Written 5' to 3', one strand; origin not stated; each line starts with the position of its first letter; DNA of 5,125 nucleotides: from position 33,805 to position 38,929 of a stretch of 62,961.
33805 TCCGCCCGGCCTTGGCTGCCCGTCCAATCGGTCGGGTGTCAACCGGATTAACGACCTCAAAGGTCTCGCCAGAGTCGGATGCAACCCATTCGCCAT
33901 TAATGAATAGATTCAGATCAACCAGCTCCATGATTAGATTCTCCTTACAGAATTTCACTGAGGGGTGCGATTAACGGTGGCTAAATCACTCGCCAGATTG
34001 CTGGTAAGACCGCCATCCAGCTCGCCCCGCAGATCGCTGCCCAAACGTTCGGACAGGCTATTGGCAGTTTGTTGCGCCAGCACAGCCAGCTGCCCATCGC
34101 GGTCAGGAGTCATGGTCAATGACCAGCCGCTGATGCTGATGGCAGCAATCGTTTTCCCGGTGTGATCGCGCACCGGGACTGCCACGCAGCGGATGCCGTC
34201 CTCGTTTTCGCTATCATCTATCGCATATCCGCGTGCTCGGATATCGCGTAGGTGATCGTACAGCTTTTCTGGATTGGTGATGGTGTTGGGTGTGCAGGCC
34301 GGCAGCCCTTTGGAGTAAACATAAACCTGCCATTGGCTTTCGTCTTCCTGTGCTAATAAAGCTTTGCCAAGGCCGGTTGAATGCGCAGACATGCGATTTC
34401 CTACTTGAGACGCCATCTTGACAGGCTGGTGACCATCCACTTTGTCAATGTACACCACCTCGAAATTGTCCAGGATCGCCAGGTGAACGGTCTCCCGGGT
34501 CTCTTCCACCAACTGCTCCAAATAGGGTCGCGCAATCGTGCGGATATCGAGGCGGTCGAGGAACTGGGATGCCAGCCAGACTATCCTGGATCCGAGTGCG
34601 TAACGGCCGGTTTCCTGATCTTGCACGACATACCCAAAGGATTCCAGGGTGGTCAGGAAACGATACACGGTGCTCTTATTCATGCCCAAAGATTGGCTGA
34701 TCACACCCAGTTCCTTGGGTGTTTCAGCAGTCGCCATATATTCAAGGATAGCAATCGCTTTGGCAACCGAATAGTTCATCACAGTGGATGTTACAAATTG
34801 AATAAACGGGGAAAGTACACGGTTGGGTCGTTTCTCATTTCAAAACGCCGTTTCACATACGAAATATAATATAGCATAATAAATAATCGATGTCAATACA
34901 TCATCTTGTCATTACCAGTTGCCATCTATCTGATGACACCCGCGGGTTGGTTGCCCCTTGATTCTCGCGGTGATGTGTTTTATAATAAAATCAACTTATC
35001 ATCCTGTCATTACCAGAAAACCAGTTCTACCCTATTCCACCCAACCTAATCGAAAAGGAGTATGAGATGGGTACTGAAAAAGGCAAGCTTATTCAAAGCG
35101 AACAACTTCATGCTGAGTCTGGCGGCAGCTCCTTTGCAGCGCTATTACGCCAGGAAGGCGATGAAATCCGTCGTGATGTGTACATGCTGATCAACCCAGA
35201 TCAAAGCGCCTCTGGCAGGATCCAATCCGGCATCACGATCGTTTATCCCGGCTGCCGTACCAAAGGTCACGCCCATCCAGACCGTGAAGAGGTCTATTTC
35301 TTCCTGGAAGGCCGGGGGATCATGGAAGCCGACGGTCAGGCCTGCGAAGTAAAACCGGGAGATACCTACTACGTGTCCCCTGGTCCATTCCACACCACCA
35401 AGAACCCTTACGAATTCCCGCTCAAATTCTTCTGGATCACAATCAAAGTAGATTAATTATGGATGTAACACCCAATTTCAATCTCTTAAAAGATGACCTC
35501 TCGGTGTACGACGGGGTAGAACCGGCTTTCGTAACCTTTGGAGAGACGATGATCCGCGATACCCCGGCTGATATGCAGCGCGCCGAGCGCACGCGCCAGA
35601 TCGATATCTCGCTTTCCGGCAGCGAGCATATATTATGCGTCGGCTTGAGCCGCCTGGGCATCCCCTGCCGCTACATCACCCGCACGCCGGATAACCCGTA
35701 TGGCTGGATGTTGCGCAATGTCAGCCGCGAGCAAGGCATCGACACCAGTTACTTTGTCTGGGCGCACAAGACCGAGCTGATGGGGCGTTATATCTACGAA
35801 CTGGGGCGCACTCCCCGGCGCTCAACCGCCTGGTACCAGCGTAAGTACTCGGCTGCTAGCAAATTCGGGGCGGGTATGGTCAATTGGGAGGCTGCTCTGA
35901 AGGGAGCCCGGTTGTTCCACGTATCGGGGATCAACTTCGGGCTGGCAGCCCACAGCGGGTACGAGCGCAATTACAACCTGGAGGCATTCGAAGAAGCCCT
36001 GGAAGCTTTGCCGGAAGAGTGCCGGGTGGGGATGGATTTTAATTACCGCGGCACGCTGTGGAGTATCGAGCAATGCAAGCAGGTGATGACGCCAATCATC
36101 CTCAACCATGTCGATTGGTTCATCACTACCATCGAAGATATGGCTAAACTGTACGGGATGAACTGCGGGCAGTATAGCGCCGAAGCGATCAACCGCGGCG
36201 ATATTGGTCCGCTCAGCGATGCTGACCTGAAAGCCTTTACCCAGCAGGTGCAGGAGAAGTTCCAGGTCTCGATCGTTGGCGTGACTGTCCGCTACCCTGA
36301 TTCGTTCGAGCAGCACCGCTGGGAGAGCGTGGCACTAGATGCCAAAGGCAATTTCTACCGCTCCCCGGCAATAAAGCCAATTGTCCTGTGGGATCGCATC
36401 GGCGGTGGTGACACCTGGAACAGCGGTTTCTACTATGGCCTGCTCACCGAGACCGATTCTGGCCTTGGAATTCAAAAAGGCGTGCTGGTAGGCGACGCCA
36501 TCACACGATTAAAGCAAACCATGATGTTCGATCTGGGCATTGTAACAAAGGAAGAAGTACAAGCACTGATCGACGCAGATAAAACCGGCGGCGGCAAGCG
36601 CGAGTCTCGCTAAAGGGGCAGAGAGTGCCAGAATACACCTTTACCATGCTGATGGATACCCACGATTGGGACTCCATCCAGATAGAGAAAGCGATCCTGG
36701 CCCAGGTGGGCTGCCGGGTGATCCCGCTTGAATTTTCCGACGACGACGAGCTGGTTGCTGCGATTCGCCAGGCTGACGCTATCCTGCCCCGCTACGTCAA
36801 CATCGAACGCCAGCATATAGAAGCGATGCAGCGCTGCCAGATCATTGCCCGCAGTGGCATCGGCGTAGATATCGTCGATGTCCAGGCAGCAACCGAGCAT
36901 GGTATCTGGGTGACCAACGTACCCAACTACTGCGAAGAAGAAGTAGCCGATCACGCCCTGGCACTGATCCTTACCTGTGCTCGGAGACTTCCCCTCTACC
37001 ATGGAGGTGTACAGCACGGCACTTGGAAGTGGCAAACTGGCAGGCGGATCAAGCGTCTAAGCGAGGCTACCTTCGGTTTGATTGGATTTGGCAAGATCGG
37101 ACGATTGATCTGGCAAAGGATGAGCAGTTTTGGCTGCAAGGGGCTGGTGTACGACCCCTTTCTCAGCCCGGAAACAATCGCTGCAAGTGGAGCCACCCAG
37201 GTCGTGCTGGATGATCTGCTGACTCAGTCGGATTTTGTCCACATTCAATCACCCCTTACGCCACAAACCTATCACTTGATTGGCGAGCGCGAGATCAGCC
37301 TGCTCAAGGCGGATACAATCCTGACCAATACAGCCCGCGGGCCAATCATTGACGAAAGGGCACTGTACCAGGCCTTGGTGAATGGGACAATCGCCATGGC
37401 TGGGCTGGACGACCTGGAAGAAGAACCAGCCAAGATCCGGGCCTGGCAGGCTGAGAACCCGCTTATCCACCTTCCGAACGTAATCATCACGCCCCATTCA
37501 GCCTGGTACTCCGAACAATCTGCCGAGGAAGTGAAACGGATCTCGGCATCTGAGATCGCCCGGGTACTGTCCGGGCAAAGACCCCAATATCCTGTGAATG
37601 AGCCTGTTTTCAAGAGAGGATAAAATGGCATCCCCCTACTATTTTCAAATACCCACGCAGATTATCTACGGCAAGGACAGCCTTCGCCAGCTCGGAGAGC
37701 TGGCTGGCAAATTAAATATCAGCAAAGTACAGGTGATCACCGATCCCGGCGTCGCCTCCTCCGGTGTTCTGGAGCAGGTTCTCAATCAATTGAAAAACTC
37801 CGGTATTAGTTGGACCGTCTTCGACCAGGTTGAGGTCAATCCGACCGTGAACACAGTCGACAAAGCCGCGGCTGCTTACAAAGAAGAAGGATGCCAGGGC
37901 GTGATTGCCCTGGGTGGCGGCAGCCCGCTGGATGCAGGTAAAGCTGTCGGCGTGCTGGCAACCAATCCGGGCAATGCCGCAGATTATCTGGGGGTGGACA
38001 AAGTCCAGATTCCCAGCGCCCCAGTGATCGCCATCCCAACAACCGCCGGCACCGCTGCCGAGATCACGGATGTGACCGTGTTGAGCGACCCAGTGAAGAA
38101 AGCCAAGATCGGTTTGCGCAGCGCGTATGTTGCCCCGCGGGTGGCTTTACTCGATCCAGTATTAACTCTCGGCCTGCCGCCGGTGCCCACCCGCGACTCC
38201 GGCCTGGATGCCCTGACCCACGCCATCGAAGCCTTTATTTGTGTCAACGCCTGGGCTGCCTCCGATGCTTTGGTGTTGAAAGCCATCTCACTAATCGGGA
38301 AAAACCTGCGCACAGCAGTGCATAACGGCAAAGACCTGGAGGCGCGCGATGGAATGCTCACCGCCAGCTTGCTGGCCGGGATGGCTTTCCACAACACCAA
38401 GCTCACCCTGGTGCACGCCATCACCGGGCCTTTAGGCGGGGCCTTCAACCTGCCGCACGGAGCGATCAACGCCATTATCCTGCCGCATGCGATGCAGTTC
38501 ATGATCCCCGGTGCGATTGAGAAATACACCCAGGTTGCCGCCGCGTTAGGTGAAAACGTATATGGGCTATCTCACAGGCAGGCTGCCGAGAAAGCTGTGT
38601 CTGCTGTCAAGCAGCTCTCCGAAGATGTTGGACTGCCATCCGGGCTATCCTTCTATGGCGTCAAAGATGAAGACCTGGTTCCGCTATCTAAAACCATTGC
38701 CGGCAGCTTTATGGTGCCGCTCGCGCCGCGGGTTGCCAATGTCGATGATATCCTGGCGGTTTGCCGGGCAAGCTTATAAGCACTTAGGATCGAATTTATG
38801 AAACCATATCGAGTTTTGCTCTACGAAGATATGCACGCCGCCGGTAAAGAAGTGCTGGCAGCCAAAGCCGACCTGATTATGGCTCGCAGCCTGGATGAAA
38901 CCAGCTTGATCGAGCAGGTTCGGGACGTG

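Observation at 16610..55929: ~39 kb bidirectional catabolic super-operon linking sugar(-acid) cleavage to a W-AOR / OFOR / ADP-forming ligase module: candidate undescribed anaerobic pathway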

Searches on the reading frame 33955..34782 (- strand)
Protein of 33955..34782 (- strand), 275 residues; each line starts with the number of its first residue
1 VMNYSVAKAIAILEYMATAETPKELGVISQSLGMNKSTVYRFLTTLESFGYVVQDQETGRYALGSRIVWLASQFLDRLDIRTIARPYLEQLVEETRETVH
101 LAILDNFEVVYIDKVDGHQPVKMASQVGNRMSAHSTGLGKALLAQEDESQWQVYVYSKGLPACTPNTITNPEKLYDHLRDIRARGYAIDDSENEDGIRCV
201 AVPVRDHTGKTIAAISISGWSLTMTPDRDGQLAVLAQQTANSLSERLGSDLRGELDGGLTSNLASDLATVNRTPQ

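Call 5: search_protein_families(library=pfam, proteins=[window:33955-34782:-])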
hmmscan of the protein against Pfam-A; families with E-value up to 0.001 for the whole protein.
window:33955-34782:- (275 aa): 3 families
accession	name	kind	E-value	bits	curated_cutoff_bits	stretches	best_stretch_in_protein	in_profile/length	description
PF01614.24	IclR_C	-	3.5e-52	176.9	24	1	74-244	3-173/174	Bacterial transcriptional regulator IclR C-terminal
PF09339.16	HTH_IclR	-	1.6e-14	53.9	22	1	5-55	1-51/52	IclR helix-turn-helix domain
PF25213.1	HVO_A0261_N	-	0.00032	21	35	0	8-63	12-63/86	HVO_A0261 N-terminal domain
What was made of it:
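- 33955..34782 (-): IclR-family regulator, first gene of the minus arm. HTH_IclR and IclR_C domains (call 5).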

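Call 42: search_protein_families(library=ncbifam, proteins=[window:33955-34782:-], max_evalue=1e-8)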
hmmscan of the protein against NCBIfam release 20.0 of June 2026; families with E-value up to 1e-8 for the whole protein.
window:33955-34782:- (275 aa): 8 families
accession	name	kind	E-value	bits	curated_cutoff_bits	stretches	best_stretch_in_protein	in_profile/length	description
NF045644.1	TransRegBhcR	equivalog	5e-60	203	350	1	5-248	24-266/267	HTH-type transcriptional regulator BhcR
NF011671.1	PRK15090.1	equivalog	3.2e-56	190.4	275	1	5-248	12-254/256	DNA-binding transcriptional regulator KdgR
TIGR02431.1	pcaR_pcaU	subfamily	1e-52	178.9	284.75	1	5-227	7-227/248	beta-ketoadipate pathway transcriptional regulators, PcaR/PcaU/PobR family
NF008601.2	PRK11569.1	equivalog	1.6e-48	165.3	380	1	5-247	28-272/276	glyoxylate bypass operon transcriptional repressor IclR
NF007548.0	PRK10163.1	equivalog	1.6e-37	129.1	406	1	6-248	24-266/271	HTH-type transcriptional repressor AllR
NF007342.0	PRK09834.1-4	equivalog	2.1e-18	66.2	251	1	5-218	13-226/263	DNA-binding transcriptional regulator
NF007339.0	PRK09834.1-1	equivalog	6.6e-12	45.3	299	1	10-217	27-235/271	DNA-binding transcriptional regulator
NF007341.0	PRK09834.1-3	equivalog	3.5e-10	39.4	269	1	25-217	30-227/274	DNA-binding transcriptional regulator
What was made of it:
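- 33955..34782 (-): Scores on the BhcR and KdgR models fall below cut-off (call 42).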

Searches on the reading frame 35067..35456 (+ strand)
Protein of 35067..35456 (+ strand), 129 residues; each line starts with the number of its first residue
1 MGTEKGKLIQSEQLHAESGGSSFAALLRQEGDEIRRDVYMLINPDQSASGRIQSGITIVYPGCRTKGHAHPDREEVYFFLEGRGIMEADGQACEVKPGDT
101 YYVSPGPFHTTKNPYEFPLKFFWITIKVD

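Call 5: search_protein_families(library=pfam, proteins=[window:35067-35456:+])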
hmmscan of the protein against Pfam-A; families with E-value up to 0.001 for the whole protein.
window:35067-35456:+ (129 aa): 5 families
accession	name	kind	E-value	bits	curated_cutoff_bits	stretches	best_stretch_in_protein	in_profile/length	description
PF07883.17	Cupin_2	-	2e-14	53.5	27.2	1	57-124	3-69/70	Cupin domain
PF16867.11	DMSP_lyase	-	4.4e-06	27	27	1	51-117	94-158/162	Dimethlysulfonioproprionate lyase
PF02311.25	AraC_binding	-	1.6e-05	25.1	21.1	1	60-126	11-76/135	AraC-like ligand binding domain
PF05899.18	Cupin_3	-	7.4e-05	22.8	23.5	1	49-106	4-59/74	EutQ-like cupin domain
PF01050.24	MannoseP_isomer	-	0.00062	20.4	23.6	1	53-124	29-100/116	Mannose-6-phosphate isomerase C-terminal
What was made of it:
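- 35067..35456 (+): Small cupin, candidate sugar or sugar-phosphate isomerase. Cupin_2 domain (call 5).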

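Call 11: search_protein_families(library=ncbifam, proteins=[window:35067-35456:+], max_evalue=0.00001)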
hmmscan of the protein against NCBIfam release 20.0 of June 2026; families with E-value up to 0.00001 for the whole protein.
window:35067-35456:+ (129 aa): 0 families

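Call 37: search_solved_structures(query=window:35067-35456:+, max_evalue=0.01)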
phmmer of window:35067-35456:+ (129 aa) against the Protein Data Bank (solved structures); distinct sequences matched with E-value up to 0.01: 45.
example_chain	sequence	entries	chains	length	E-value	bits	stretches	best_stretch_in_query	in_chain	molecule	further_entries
1j3p_A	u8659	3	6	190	5e-08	36.2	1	28-122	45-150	Phosphoglucose Isomerase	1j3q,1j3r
6a55_A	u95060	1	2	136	5.7e-08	36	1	40-124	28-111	Novel protein with potential Cupin domain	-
6a53_A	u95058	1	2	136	5.8e-08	36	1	40-124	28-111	Novel protein with potential Cupin domain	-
5tfz_A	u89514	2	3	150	7.9e-08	35.6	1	40-124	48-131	dimethylsulfoniopropionate lyase DddK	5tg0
6a54_A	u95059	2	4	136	8.9e-07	32.2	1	40-124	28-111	Novel protein with potential Cupin domain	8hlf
4luk_A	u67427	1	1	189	1.8e-05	27.9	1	31-122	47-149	Glucose-6-phosphate isomerase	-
2gc0_A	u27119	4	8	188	2.5e-05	27.5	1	31-122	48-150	Glucose-6-phosphate isomerase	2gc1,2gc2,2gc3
1qxj_A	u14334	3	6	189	2.5e-05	27.5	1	31-122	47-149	Glucose-6-phosphate isomerase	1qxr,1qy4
4lta_A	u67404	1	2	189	2.5e-05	27.5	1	31-122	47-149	Glucose-6-phosphate isomerase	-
1x7n_A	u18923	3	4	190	2.6e-05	27.5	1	31-122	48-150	Glucose-6-phosphate isomerase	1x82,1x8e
1o4t_A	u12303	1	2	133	2.6e-05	27.4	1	60-126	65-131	putative oxalate decarboxylase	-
3cew_A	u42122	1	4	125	6.2e-05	26.2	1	67-127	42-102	Uncharacterized cupin protein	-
1y3t_A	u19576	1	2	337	8.7e-05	25.7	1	60-111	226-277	Hypothetical protein yxaG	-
2h0v_A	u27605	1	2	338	8.9e-05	25.7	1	60-111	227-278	Quercetin 2,3-dioxygenase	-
4rd7_A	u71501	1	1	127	0.0001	25.5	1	50-122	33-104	Cupin 2 conserved barrel domain protein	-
1ywk_A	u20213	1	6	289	0.00045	23.4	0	35-81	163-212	4-deoxy-L-threo-5-hexosulose-uronate ketol-isomerase 1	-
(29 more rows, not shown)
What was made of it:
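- Tried and rejected: The nearest solved relatives include cupin-type PGIs and DddK-type cupins (call 37).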

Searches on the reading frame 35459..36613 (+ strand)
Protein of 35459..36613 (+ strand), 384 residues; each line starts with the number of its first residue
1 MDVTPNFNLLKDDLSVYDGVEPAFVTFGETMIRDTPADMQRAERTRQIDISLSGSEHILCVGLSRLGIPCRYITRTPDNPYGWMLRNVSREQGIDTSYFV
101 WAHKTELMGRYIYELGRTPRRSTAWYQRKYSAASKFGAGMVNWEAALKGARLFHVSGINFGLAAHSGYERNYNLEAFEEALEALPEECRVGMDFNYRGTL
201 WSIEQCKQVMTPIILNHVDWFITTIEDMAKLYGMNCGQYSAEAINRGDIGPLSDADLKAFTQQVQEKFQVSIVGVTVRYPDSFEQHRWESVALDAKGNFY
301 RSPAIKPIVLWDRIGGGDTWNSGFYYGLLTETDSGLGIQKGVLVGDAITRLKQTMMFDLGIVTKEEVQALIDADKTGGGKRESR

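Call 5: search_protein_families(library=pfam, proteins=[window:35459-36613:+])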
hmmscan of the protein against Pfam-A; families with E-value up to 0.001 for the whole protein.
window:35459-36613:+ (384 aa): 1 family
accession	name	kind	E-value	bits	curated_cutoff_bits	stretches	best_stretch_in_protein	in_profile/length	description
PF00294.29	PfkB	-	8.3e-14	52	25.8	1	26-345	6-286/302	pfkB family carbohydrate kinase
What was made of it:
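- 35459..36613 (+): PfkB kinase, KDG-kinase-like. PF00294 (call 5).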

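Call 11: search_protein_families(library=ncbifam, proteins=[window:35459-36613:+], max_evalue=0.00001)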
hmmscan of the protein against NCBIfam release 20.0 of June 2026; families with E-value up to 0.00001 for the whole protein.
window:35459-36613:+ (384 aa): 6 families
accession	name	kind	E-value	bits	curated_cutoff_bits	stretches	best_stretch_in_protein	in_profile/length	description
NF041633.1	trifunc_aldol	exception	1.9e-59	201.6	700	1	21-377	241-576/580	KHG/KDPG aldolase/sugar kinase fusion protein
NF041332.1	KDG_KDGal_kin_Halo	equivalog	2.9e-36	125.5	440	1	24-235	4-207/320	bifunctional 2-dehydro-3-deoxygluconokinase/2-dehydro-3-deoxygalactonokinase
NF040938.1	KDG_KDGal_kin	equivalog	2.1e-20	73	400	1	25-233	2-199/305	bifunctional 2-dehydro-3-deoxygluconokinase/2-dehydro-3-deoxygalactonokinase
TIGR04382.1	myo_inos_iolC_N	equivalog_domain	1.7e-13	50.5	300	1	43-334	24-275/309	5-dehydro-2-deoxygluconokinase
NF052444.1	DhDoxglucKinKdgK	equivalog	1.9e-07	30.8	400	1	68-236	44-207/303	2-dehydro-3-deoxygluconokinase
NF007321.0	PRK09813.1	equivalog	7.4e-06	25.6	247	0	59-101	30-72/261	fructoselysine 6-kinase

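Call 38: search_solved_structures(query=window:35459-36613:+, max_evalue=0.00001)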
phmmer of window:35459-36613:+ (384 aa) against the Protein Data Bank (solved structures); distinct sequences matched with E-value up to 0.00001: 8.
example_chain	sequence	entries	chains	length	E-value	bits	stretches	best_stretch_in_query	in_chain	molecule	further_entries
2afb_A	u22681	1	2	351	1.1e-36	129.8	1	24-377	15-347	2-keto-3-deoxygluconate kinase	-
4gm6_A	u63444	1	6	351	6e-21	78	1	21-332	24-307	PfkB family carbohydrate kinase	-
1v19_A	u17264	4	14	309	4.8e-17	65.1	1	24-233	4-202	2-KETO-3-DEOXYGLUCONATE KINASE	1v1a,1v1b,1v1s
3ktn_A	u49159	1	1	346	1.8e-13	53.4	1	25-371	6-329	Carbohydrate kinase, pfkB family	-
2v78_A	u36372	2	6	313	2.1e-11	46.6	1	48-227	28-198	FRUCTOKINASE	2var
1wye_A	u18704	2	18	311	3.6e-11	45.8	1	25-243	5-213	2-keto-3-deoxygluconate kinase | hypothetical fructokinase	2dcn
4du5_A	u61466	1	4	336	5.9e-10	41.8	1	24-233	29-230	PfkB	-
2qcv_A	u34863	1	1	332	1.1e-08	37.6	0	43-228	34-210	Putative 5-dehydro-2-deoxygluconokinase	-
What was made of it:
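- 35459..36613 (+): Best solved relative is Thermotoga maritima KDG kinase 2afb at 1.1e-36 (call 38).
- On Branched Entner-Doudoroff pathway: PfkB matches KDG kinase 2afb at 1e-36 (call 38).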

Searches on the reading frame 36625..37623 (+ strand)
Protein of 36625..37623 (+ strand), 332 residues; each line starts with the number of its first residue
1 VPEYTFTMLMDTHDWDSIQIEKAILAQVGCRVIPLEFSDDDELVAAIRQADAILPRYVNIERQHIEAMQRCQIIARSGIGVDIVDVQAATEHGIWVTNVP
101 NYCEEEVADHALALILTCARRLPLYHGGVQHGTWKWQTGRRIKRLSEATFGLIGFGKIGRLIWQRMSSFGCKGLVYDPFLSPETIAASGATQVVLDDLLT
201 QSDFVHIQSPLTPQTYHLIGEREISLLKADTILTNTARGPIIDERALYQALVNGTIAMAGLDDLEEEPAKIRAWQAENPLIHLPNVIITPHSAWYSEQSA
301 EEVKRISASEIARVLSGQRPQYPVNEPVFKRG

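Call 5: search_protein_families(library=pfam, proteins=[window:36625-37623:+])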
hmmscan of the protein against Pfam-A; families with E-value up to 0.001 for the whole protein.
window:36625-37623:+ (332 aa): 2 families
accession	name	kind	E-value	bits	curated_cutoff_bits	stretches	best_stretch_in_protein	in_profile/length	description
PF02826.25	2-Hacid_dh_C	-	1.1e-50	171.9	25.1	1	112-293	1-178/178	D-isomer specific 2-hydroxyacid dehydrogenase, NAD binding domain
PF00389.36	2-Hacid_dh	-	8.2e-27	93.9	24.6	1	31-325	21-134/134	D-isomer specific 2-hydroxyacid dehydrogenase, catalytic domain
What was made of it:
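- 36625..37623 (+): D-2-hydroxyacid dehydrogenase b (CtBP-like). Pfam domains (call 5).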

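Call 11: search_protein_families(library=ncbifam, proteins=[window:36625-37623:+], max_evalue=0.00001)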
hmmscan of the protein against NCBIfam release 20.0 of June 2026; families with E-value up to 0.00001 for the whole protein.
window:36625-37623:+ (332 aa): 21 families
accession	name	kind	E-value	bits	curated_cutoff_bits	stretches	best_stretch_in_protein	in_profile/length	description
TIGR01327.1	PGDH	equivalog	6.7e-70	236.3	454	1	38-329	29-315/525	phosphoglycerate dehydrogenase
NF009714.1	PRK13243.1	equivalog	3.9e-55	187.5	455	1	41-330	37-328/332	glyoxylate reductase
NF005069.0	PRK06487.1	equivalog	2.4e-54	184.6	448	1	10-317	9-313/320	2-hydroxyacid dehydrogenase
NF006263.0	PRK08410.1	equivalog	3.3e-46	158.1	389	1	33-315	26-307/311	D-2-hydroxyacid dehydrogenase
NF000492.1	vanH_gen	exception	7.2e-43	146.8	540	1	59-301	53-297/312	D-lactate dehydrogenase VanH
NF011938.0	PRK15409.1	equivalog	1.1e-42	146.2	492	1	36-325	32-319/324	glyoxylate/hydroxypyruvate reductase GhrB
NF005387.0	PRK06932.1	equivalog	1.1e-39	136.3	492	1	35-300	30-295/314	2-hydroxyacid dehydrogenase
NF008759.0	PRK11790.1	equivalog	5.1e-37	127.5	404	1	39-316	44-318/410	phosphoglycerate dehydrogenase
NF000371.1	vanH_Agroup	exception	1e-35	123.5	700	1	72-301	73-302/322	VanH-A/VanH-Pt family D-lactate dehydrogenase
NF041369.1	Dhydh_Halo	equivalog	2.3e-34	119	400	1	19-319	4-299/305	D-2-hydroxyacid dehydrogenase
NF000151.1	vanH-Ac1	exception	3.6e-34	118.6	750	1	73-301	105-334/351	D-lactate dehydrogenase VanH-Ac1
NF005750.0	PRK07574.1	equivalog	1e-33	116.9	329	1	54-292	100-334/386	NAD-dependent formate dehydrogenase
NF000112.1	vanH-Amyco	exception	4.9e-33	114.8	625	1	73-300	98-325/348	VanH-AOV family D-lactate dehydrogenase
NF006374.0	PRK08605.1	subfamily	3.9e-32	111.6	356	1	69-302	69-309/332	D-lactate dehydrogenase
NF000128.1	vanH-Sc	exception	1.5e-30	106.5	650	1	69-300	83-316/337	D-lactate dehydrogenase VanH-Sc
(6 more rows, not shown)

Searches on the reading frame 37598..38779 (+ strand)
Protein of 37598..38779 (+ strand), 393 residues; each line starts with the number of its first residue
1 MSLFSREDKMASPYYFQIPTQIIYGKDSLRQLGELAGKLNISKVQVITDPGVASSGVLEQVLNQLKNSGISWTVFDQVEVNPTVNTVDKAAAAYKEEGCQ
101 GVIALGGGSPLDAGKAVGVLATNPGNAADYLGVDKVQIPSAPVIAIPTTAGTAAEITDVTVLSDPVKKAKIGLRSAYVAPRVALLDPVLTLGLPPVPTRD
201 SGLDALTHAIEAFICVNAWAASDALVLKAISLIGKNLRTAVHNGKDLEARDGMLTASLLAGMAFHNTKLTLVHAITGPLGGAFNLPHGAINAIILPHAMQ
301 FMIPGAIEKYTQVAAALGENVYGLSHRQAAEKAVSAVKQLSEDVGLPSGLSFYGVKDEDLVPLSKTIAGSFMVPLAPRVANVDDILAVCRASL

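Call 7: search_protein_families(library=pfam, proteins=[window:37598-38779:+])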
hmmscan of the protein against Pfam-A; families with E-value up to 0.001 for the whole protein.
window:37598-38779:+ (393 aa): 3 families
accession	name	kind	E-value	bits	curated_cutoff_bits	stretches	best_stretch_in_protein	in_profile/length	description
PF00465.25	Fe-ADH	-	1.8e-52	177.8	31.3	1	19-187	1-168/168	Iron-containing alcohol dehydrogenase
PF25137.1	ADH_Fe_C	-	6e-52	176.6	27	1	200-392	3-193/194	Fe-containing alcohol dehydrogenase family, C-terminal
PF13685.12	Fe-ADH_2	-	2.8e-12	47.3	28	1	25-121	3-97/149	Iron-containing alcohol dehydrogenase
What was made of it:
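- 37625..38779 (+): Fe-dependent alcohol dehydrogenase (lactaldehyde-reductase-like). Fe-ADH and ADH_Fe_C domains (call 7).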

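Call 11: search_protein_families(library=ncbifam, proteins=[window:37598-38779:+], max_evalue=0.00001)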
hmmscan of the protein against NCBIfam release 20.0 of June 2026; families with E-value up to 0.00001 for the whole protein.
window:37598-38779:+ (393 aa): 17 families
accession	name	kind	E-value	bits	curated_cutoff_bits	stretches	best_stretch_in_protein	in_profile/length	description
TIGR02638.1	lactal_redase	equivalog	3e-101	339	523.15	1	21-387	9-377/379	lactaldehyde reductase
NF041833.1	Fe_ADH_ErcA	equivalog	1.5e-100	337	550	1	20-389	9-378/382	alcohol dehydrogenase-like regulatory protein ErcA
NF007911.0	PRK10624.1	equivalog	1.8e-93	313.5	537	1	24-390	13-379/382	lactaldehyde reductase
NF053866.1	CholDhdGbsBBac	equivalog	2.2e-89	299.8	550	1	9-368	5-366/392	choline dehydrogenase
NF050025.1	SulfAcetaldRedSarD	equivalog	3.4e-89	299.4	700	1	15-390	4-382/385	sulfoacetaldehyde reductase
NF007363.0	PRK09860.1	equivalog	3.8e-83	279.7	581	1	15-392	5-382/383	L-threonine dehydrogenase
NF058672.1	4HyButDHCUPNE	equivalog_domain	2.9e-75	253.8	500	1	20-391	8-376/378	4-hydroxybutyrate dehydrogenase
NF011998.0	PRK15454.1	equivalog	5e-69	232.9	556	1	16-388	24-390/395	ethanolamine utilization ethanol dehydrogenase EutG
NF010378.0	PRK13805.1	equivalog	1e-68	232.1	951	1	13-368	456-835/872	bifunctional acetaldehyde-CoA/alcohol dehydrogenase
TIGR03405.1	Phn_Fe-ADH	equivalog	4e-55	187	423.7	1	18-363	3-339/355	iron-containing alcohol dehydrogenase PsrA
TIGR04266.1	NDMA_methanol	equivalog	5.7e-54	183.5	625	1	32-351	29-352/420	NDMA-dependent methanol dehydrogenase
NF011717.0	PRK15138.1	equivalog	1.1e-25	90.6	645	1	16-365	6-358/387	alcohol dehydrogenase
NF041822.1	daptide_DH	equivalog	4.5e-19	68.6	300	1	43-250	2-216/363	daptide-type RiPP biosynthesis dehydogenase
NF006941.0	PRK09423.1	subfamily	1.6e-11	43.6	336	1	15-123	4-109/367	glycerol dehydrogenase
NF047954.1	PrpdilGlycDhGldA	equivalog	9.9e-07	28.3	700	0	17-128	6-114/365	bifunctional L-1,2-propanediol dehydrogenase/glycerol dehydrogenase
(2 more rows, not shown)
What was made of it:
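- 37625..38779 (+): Scores 339 bits on TIGR02638 against a cut-off of 523 (call 11).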
